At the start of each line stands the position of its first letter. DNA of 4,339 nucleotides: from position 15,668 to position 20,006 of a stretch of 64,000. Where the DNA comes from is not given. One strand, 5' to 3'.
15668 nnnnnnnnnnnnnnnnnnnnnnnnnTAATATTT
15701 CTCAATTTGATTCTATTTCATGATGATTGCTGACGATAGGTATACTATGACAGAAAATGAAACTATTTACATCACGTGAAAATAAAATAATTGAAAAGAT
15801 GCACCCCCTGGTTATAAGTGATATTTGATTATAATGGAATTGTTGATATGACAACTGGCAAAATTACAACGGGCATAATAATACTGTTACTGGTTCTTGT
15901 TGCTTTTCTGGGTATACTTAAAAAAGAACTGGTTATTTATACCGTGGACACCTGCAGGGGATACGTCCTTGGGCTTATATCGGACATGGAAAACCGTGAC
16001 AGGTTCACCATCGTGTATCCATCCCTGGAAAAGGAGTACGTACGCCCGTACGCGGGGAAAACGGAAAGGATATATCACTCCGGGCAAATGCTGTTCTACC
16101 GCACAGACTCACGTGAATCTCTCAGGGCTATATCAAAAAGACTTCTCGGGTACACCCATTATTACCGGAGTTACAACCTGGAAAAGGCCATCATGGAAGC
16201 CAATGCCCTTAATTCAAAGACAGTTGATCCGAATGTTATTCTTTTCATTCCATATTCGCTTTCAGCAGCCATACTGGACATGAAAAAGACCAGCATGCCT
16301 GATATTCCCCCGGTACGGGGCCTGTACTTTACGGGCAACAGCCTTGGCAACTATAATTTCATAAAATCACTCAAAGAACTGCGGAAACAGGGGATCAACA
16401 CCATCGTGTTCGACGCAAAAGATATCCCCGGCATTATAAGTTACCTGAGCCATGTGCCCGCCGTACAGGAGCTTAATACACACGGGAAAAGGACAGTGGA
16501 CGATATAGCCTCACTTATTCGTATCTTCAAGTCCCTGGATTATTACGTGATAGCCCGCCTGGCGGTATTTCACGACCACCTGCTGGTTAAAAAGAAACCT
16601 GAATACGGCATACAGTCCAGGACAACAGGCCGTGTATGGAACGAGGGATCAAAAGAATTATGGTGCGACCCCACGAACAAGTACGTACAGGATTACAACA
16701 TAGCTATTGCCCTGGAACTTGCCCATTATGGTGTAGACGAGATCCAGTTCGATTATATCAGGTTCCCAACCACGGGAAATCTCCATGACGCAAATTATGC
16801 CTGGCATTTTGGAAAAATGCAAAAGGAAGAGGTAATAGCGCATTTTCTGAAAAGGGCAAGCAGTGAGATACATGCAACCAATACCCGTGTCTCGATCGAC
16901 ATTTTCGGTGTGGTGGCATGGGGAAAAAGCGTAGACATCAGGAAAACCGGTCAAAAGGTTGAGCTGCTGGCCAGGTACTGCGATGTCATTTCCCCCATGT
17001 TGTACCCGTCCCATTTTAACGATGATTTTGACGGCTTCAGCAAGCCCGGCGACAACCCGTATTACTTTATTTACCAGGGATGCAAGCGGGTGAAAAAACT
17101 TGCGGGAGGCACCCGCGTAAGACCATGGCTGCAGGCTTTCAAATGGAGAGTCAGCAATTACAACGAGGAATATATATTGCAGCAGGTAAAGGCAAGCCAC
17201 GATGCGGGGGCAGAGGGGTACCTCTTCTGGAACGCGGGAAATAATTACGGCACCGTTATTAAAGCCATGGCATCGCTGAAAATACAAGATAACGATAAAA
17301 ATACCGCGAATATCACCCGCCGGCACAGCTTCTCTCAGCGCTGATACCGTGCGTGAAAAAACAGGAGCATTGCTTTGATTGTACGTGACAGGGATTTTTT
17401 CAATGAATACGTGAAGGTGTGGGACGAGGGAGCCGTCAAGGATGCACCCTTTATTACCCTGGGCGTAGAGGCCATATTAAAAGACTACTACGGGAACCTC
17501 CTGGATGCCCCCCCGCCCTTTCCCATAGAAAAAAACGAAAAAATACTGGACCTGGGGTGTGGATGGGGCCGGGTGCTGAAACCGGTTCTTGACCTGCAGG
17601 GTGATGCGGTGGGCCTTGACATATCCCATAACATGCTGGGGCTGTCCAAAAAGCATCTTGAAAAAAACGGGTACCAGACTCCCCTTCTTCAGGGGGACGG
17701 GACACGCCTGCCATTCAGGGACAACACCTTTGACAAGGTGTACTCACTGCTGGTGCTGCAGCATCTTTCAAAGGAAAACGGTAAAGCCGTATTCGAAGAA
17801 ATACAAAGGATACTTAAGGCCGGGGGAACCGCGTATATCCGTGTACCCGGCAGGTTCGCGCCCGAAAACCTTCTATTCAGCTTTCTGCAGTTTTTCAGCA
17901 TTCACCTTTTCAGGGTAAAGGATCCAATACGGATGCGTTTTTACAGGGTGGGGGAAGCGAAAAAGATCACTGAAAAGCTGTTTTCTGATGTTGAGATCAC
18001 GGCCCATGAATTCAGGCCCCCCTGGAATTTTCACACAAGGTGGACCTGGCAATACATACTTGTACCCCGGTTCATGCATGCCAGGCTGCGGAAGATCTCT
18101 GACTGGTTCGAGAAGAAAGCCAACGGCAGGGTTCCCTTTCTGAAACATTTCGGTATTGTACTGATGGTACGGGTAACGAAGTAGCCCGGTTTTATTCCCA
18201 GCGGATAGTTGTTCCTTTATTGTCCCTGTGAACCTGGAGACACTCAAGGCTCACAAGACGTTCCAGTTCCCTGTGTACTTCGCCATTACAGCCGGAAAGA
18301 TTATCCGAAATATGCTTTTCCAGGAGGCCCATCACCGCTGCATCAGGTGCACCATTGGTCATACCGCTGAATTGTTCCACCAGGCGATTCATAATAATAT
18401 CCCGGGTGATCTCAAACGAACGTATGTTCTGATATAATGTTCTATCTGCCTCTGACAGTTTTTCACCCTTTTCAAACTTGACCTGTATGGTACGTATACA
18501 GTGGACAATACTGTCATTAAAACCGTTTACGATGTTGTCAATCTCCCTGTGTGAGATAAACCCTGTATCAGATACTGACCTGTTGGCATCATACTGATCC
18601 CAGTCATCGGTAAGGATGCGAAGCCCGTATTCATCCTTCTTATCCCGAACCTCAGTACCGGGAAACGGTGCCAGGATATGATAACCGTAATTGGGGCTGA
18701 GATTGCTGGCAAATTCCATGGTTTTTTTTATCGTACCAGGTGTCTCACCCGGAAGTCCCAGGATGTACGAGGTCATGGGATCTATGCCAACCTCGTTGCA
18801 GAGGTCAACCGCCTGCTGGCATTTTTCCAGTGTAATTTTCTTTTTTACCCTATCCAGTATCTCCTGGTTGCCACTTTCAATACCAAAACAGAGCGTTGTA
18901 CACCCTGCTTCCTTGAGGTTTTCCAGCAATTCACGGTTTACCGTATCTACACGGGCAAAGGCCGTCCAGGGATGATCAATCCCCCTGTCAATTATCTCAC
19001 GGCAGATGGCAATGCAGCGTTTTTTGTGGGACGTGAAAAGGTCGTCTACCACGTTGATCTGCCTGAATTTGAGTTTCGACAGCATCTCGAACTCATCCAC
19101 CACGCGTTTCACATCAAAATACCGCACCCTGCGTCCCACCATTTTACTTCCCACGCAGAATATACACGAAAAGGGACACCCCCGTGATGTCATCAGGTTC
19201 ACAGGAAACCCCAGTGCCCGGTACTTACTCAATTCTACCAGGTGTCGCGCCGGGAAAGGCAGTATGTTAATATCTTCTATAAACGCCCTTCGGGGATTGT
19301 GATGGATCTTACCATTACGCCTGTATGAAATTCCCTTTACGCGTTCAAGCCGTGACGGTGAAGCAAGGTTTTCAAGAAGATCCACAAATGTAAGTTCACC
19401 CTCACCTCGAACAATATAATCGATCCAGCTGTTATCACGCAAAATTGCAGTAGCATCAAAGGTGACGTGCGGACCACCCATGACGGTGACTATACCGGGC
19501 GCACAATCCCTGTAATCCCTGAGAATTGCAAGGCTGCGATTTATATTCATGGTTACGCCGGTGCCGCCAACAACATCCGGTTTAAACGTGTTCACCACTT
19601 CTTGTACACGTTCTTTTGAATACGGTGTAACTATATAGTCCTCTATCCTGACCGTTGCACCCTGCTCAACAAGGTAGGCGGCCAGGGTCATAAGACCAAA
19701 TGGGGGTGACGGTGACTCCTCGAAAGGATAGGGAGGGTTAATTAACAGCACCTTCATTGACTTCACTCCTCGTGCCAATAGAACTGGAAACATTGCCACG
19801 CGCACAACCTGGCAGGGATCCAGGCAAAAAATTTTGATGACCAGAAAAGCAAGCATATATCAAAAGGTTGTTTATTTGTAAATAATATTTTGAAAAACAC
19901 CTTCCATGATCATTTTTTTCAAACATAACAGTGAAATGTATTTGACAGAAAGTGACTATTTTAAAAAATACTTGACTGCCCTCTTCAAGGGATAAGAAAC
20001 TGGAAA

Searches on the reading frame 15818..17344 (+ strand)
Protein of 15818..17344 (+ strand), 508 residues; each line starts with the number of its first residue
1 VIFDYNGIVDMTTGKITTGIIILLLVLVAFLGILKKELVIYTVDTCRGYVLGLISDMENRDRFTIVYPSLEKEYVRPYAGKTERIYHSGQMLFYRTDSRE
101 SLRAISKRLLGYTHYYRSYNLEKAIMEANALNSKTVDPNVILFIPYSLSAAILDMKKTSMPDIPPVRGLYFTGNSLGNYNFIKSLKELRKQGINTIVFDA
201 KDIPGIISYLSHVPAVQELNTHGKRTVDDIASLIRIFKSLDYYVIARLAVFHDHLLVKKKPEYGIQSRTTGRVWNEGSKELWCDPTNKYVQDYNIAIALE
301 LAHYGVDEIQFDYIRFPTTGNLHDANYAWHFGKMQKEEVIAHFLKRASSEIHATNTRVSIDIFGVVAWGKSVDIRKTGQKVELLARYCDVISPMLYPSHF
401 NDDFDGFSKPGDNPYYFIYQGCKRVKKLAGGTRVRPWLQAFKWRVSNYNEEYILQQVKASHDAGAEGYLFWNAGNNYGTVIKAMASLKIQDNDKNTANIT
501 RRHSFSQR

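Call 22: search_protein_families(library=pfam, proteins=[window:15818-17344:+], max_evalue=0.00001)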
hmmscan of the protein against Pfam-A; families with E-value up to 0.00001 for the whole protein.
window:15818-17344:+ (508 aa): 1 family
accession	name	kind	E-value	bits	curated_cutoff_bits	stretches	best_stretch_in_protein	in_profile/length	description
PF13200.12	DUF4015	-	4.8e-86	289.1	27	1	168-477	1-313/313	Putative glycosyl hydrolase domain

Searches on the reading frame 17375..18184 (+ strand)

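Call 22: search_protein_families(library=pfam, proteins=[window:17375-18184:+], max_evalue=0.00001)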
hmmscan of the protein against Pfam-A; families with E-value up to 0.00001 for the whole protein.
window:17375-18184:+ (269 aa): 7 families
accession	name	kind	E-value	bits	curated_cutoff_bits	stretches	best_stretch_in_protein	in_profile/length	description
PF08241.18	Methyltransf_11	-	7.8e-23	81.4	21.2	1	58-155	1-95/95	Methyltransferase domain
PF13649.12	Methyltransf_25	-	1.6e-22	80.4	27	1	57-151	1-97/97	Methyltransferase domain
PF13847.12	Methyltransf_31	-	1e-15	58.1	27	1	51-157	1-111/145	Methyltransferase domain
PF08242.18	Methyltransf_12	-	2.7e-14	54.1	30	1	58-152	1-97/98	Methyltransferase domain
PF01209.24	Ubie_methyltran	-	2e-11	44.1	20.1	1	53-160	47-156/233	ubiE/COQ5 methyltransferase family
PF02353.26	CMAS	-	2.9e-10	40.4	27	1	52-155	61-164/273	Mycolic acid cyclopropane synthetase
PF13489.12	Methyltransf_23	-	1.3e-09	38.4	27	1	51-168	20-129/164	Methyltransferase domain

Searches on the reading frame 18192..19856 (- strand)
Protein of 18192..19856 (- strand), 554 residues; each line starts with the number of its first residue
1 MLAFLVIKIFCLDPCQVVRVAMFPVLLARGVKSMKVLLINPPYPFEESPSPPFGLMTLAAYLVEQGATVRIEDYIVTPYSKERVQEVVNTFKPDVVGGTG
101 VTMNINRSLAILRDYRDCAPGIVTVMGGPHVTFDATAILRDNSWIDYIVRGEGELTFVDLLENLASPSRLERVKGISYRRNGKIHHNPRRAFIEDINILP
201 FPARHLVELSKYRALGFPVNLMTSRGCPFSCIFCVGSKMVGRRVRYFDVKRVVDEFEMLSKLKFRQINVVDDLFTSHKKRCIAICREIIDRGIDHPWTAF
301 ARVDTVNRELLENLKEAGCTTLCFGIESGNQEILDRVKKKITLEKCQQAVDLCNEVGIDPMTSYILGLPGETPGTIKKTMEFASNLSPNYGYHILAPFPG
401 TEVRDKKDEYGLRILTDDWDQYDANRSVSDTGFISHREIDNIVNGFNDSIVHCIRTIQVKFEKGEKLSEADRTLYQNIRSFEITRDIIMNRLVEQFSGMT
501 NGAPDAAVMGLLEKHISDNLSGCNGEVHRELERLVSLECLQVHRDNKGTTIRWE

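Call 7: search_protein_families(library=pfam, proteins=[window:18192-19856:-], max_evalue=0.001)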
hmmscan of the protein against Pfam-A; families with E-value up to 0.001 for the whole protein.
window:18192-19856:- (554 aa): 2 families
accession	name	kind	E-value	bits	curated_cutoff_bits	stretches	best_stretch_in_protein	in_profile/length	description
PF04055.27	Radical_SAM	-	1e-22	81.5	29.5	1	223-383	3-166/166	Radical SAM superfamily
PF02310.24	B12-binding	-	3.4e-20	72.5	32.1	1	50-160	12-120/121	B12 binding domain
